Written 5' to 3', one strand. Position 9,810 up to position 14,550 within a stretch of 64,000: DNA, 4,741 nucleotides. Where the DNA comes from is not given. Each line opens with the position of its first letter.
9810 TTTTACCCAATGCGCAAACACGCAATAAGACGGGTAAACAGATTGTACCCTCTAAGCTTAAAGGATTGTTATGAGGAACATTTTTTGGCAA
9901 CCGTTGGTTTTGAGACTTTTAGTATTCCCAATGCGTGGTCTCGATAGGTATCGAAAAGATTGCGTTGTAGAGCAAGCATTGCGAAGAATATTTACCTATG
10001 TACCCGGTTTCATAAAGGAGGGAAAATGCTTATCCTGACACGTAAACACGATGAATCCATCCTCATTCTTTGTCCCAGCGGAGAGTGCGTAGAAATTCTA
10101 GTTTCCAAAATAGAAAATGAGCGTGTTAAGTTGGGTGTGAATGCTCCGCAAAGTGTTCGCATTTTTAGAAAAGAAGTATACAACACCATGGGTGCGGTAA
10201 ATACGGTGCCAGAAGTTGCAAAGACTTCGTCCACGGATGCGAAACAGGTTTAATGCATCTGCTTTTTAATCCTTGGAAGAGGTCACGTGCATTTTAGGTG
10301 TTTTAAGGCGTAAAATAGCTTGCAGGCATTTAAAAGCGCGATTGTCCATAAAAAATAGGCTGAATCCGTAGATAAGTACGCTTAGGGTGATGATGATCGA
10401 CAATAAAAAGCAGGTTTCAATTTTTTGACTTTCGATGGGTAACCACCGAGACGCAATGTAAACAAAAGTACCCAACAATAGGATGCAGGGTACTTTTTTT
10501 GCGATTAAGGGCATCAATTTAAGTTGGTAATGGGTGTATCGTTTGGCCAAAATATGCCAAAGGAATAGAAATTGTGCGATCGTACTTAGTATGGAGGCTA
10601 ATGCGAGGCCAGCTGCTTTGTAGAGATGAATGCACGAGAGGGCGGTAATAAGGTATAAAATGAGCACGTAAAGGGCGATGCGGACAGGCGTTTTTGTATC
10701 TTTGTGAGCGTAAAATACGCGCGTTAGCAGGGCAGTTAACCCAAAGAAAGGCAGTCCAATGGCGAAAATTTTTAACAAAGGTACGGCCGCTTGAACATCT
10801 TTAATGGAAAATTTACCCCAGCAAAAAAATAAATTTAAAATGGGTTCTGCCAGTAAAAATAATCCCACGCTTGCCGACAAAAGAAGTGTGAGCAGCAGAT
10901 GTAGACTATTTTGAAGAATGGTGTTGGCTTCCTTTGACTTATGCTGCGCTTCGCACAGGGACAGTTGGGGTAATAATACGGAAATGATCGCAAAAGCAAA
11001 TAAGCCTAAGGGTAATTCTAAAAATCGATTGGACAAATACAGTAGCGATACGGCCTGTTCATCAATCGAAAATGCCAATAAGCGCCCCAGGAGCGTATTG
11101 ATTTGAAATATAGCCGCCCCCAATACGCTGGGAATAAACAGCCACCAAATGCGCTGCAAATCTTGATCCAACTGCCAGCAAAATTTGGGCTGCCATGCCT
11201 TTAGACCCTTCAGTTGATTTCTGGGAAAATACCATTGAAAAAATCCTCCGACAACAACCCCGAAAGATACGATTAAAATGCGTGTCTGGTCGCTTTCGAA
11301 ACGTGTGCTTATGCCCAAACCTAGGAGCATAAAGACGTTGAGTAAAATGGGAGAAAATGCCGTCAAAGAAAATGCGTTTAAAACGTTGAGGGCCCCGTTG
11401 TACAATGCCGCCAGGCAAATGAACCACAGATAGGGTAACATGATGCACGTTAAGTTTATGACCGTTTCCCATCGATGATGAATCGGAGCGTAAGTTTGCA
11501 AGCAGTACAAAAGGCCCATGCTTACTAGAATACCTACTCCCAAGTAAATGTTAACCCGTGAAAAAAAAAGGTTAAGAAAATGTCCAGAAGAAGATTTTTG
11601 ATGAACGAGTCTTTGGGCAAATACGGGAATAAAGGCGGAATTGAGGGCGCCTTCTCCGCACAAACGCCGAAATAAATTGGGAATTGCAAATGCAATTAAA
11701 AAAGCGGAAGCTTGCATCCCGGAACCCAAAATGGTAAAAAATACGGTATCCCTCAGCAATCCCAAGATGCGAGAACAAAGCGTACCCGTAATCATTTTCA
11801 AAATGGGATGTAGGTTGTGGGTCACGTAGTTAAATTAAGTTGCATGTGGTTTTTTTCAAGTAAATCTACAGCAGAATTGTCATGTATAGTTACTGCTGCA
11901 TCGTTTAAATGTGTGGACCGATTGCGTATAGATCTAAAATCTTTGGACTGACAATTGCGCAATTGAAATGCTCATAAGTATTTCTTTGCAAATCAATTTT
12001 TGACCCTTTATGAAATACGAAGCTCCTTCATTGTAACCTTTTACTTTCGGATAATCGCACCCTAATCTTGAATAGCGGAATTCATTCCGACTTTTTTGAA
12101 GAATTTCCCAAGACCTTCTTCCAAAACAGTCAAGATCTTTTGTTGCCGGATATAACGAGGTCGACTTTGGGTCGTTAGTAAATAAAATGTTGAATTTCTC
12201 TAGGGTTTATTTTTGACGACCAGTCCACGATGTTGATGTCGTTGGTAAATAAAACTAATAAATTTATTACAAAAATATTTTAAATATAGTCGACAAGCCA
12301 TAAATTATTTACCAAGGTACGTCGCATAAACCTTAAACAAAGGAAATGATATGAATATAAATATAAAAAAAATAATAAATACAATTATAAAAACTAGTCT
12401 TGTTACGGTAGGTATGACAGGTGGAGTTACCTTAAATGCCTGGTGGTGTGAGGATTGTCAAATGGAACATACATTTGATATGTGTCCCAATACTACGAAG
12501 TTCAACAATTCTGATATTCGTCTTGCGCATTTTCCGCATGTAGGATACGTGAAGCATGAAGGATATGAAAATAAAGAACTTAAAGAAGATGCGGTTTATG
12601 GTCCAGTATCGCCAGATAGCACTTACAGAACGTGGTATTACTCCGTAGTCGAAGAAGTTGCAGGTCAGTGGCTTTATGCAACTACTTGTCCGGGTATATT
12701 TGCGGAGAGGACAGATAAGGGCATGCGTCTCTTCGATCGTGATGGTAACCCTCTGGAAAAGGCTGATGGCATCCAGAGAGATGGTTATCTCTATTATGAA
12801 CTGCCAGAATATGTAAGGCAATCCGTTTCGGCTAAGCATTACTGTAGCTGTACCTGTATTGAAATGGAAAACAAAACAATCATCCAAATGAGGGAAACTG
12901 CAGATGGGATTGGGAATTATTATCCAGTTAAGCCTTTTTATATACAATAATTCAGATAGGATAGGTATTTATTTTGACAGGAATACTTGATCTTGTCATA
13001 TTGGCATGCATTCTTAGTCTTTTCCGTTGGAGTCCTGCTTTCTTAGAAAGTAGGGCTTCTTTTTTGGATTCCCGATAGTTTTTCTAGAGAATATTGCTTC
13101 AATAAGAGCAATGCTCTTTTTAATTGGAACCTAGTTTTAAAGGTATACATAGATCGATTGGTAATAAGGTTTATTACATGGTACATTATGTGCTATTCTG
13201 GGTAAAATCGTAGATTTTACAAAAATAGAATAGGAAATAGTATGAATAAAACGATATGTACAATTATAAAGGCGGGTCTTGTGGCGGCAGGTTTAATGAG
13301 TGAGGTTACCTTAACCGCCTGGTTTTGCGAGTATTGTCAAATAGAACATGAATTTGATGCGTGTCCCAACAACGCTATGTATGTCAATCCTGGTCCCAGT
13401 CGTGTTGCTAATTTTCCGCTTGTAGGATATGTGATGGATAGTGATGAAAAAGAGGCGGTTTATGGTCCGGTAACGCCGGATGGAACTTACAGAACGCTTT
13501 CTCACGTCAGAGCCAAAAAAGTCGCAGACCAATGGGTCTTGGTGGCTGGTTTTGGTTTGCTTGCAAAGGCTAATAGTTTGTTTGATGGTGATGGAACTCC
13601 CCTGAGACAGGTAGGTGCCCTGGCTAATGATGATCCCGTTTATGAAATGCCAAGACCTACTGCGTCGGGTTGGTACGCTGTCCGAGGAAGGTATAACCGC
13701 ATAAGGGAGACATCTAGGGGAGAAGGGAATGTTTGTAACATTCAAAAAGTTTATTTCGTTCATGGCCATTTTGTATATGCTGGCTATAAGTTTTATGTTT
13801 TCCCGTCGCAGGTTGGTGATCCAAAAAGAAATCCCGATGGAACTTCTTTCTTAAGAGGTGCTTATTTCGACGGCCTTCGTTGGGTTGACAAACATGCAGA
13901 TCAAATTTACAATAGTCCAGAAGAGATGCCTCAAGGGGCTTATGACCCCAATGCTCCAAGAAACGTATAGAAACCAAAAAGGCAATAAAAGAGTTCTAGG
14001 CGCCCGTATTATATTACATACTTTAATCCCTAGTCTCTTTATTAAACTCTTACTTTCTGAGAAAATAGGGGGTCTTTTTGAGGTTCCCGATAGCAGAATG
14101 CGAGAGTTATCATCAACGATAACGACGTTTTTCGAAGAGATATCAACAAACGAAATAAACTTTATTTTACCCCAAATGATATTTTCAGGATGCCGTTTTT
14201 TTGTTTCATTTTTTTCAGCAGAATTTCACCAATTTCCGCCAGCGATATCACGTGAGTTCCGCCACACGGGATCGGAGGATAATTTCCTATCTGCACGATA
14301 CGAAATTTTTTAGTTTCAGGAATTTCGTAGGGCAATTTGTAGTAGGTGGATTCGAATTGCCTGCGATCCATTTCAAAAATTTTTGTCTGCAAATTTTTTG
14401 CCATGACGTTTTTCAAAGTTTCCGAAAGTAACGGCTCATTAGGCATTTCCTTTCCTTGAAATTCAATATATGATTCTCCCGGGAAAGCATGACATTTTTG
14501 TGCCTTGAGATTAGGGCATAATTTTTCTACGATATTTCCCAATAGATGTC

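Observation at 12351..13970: Three-member orphan secreted-protein family (two tandem copies here, third at 20341-21183)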

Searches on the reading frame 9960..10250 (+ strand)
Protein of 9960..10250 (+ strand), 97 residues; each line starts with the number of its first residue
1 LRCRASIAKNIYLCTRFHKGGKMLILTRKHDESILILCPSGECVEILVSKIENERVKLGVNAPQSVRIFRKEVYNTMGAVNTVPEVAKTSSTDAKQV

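Call 20: search_protein_families(library=pfam, proteins=[window:9960-10250:+], max_evalue=0.001)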
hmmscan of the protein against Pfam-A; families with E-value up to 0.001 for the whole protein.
window:9960-10250:+ (97 aa): 1 family
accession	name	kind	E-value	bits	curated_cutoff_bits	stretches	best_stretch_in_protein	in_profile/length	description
PF02599.21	CsrA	-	6.1e-18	65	27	1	23-76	1-50/53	Global regulator protein family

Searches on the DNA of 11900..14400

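Call 82: search_rna_families(source=window, start=11900, end=14400, threshold=evalue, max_evalue=1)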
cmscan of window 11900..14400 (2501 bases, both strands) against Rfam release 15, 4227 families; matches with E-value up to 1: 0.
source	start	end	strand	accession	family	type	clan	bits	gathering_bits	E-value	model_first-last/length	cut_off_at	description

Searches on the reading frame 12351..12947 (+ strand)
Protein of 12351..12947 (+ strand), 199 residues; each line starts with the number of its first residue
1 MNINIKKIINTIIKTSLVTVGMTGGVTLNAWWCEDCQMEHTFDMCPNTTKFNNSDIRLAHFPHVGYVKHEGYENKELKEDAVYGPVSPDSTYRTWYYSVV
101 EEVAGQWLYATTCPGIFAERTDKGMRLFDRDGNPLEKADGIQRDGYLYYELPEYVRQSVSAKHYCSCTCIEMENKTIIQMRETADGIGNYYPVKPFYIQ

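Call 4: search_protein_families(library=pfam, proteins=[window:12351-12947:+], max_evalue=1)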
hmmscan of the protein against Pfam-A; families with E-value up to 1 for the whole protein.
window:12351-12947:+ (199 aa): 1 family
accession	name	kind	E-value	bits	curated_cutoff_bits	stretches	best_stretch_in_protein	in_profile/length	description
PF05533.18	Peptidase_C42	-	0.02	15.4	25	1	36-97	8-68/88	Beet yellows virus-type papain-like endopeptidase C42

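Call 5: search_protein_families(library=ncbifam, proteins=[window:12351-12947:+], max_evalue=1)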
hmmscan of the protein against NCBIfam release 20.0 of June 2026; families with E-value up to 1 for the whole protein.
window:12351-12947:+ (199 aa): 0 families

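Call 14: find_related_loci(query=A1, collection=genome_contigs, flank=10000)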
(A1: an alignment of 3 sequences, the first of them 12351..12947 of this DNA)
Query A1 (199 aa) in genome_contigs; peptide patterns used: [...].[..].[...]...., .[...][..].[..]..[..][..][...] (x = any residue, [..] = any of these).
371 stretches matched a pattern, but none encodes a relative of the query by tblastn (E <= 1e-3).

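Call 21: search_protein_representatives(alignment_id=A1)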
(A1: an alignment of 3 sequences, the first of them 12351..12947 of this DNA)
Query: 3 sequences, 237 profile positions. Proteins with E-value up to 0.001 (for the whole library): 32; up to 1e-10: 20; up to 1e-30: 11. The best 32 are listed.
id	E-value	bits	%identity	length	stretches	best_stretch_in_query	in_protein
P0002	2.4e-92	325.2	-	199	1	1-181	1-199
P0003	2.5e-88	312.1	-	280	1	1-237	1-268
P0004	9.8e-72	257.8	-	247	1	5-232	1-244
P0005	4.4e-51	190.2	-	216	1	5-229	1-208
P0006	6.3e-48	179.8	-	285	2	59-230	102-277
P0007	2.4e-41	158.3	-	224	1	13-233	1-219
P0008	2.7e-37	145.0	-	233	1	5-225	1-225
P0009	2.2e-36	142.0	-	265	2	58-227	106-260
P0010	4.5e-34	134.5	-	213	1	5-227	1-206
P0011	3.9e-32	128.2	-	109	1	5-109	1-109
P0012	2.1e-31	125.8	-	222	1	10-225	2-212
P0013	1.9e-29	119.3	-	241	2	80-224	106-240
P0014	8.2e-24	100.9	-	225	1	10-227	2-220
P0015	1.5e-22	96.7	-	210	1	5-212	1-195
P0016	8.6e-22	94.3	-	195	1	72-226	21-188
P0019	7.8e-17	78.1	-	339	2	3-50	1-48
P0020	4.4e-12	62.5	-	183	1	18-220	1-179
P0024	1.2e-07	48.0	-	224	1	5-49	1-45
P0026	1.8e-07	47.4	-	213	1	5-42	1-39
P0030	2.4e-05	40.5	-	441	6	162-215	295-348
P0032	2.3e-04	37.3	-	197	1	5-52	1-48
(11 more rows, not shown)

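Call 26: find_encoding_contigs(protein=P0020, flank=10000, max_places=3)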
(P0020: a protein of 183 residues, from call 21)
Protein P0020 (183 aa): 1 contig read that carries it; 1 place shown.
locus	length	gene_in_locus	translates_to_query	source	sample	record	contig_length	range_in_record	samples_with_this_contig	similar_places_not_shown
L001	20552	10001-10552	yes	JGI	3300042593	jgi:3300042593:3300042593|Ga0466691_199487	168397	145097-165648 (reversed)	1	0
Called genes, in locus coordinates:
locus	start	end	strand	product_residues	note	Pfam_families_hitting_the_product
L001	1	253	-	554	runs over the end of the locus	-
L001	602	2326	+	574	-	PF07497:Rho_RNA_bind, PF00006:ATP-synt_ab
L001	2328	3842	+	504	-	PF00133:tRNA-synt_1, PF01406:tRNA-synt_1e, PF01921:tRNA-synt_1f (faint), PF09334:tRNA-synt_1g, PF00133:tRNA-synt_1, PF01406:tRNA-synt_1e (weak)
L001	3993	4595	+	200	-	PF06055:ExoD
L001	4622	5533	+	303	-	PF11019:DUF2608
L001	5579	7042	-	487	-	PF03772:Competence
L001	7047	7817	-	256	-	PF00535:Glycos_transf_2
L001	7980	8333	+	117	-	PF03840:SecG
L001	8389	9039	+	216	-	-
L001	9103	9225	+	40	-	-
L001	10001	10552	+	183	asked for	-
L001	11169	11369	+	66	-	PF16242:Pyrid_ox_like (faint)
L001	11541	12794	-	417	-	PF00483:NTP_transferase, PF24894:Hexapep_GlmU (faint), PF25247:LbH_GLGC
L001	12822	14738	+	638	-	PF13230:GATase_4 (weak), PF13522:GATase_6, PF13537:GATase_7, PF01380:SIS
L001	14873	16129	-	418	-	PF07690:MFS_1, PF06779:MFS_4 (weak)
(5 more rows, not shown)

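Call 27: find_encoding_contigs(protein=P0008, flank=10000, max_places=3)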
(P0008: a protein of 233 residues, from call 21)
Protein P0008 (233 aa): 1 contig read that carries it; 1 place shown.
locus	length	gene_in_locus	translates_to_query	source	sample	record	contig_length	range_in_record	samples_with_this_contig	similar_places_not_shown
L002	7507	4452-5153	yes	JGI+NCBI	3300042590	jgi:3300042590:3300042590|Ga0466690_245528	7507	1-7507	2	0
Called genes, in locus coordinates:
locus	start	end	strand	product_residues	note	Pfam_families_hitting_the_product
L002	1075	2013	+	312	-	PF01134:GIDA (faint), PF01266:DAO (faint), PF07992:Pyr_redox_2, PF12831:FAD_oxidored (faint), PF13738:Pyr_redox_3, PF00070:Pyr_redox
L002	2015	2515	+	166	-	-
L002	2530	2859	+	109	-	-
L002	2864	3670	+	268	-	PF01066:CDP-OH_P_transf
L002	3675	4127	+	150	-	PF02021:UPF0102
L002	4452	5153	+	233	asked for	-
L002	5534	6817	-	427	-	-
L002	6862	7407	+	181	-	PF21711:DCTN5 (weak), PF25087:GMPPB_C (faint), PF25084:LbH_EIF2B (faint), PF00132:Hexapep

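Call 57: search_protein_families(library=phrogs, proteins=[window:12351-12947:+], max_evalue=0.1)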
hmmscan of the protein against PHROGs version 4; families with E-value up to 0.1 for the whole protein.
window:12351-12947:+ (199 aa): 0 families

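Call 58: search_protein_families(library=padloc, proteins=[window:12351-12947:+], max_evalue=0.1)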
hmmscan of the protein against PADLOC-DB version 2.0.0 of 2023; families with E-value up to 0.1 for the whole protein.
window:12351-12947:+ (199 aa): 0 families

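Call 64: find_encoding_contigs(protein=P0004, flank=10000, max_places=3)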
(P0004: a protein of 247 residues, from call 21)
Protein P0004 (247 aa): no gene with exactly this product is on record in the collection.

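Call 65: find_encoding_contigs(protein=P0010, flank=10000, max_places=3)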
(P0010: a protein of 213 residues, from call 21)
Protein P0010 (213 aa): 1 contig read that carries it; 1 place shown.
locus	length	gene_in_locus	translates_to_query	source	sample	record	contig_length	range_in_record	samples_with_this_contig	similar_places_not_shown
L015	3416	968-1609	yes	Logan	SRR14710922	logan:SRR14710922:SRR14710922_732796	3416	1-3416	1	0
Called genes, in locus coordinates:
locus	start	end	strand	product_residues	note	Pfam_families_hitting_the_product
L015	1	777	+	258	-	?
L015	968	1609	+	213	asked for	-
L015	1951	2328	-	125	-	PF01648:ACPS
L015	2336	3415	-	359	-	?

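Call 78: search_protein_families(library=pfam, proteins=[P0030, P0019, P0024, P0026, P0032], max_evalue=0.01)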
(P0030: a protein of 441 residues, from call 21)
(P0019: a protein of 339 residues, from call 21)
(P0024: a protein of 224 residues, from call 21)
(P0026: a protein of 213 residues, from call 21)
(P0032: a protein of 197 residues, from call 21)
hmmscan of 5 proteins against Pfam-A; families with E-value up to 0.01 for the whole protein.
P0030 (441 aa): 4 families
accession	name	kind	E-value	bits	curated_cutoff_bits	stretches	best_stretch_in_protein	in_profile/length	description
PF20601.3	DUF6797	-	1.1e-09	39.4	24.9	0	107-137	2-30/96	Domain of unknown function (DUF6797)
PF24099.1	RBD_DGKtheta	-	2.1e-06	28.2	27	0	136-172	32-66/80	Diacylglycerol kinase theta, RNA-binding domain-like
PF21156.3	ISOA1-3_C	-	0.00013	22.6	27.3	0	258-300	21-62/106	Isoamylase 1-3, C-terminal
PF24528.1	Ig_ADGRF3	-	0.00041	21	27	0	101-123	19-41/91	Adhesion G-protein coupled receptor F3-like, Ig-like domain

P0019 (339 aa): 0 families

P0024 (224 aa): 0 families

P0026 (213 aa): 1 family
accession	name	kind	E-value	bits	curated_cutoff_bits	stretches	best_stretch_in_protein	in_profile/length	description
PF00085.26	Thioredoxin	-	0.00045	20.6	23.5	1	23-63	24-64/103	Thioredoxin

P0032 (197 aa): 0 families
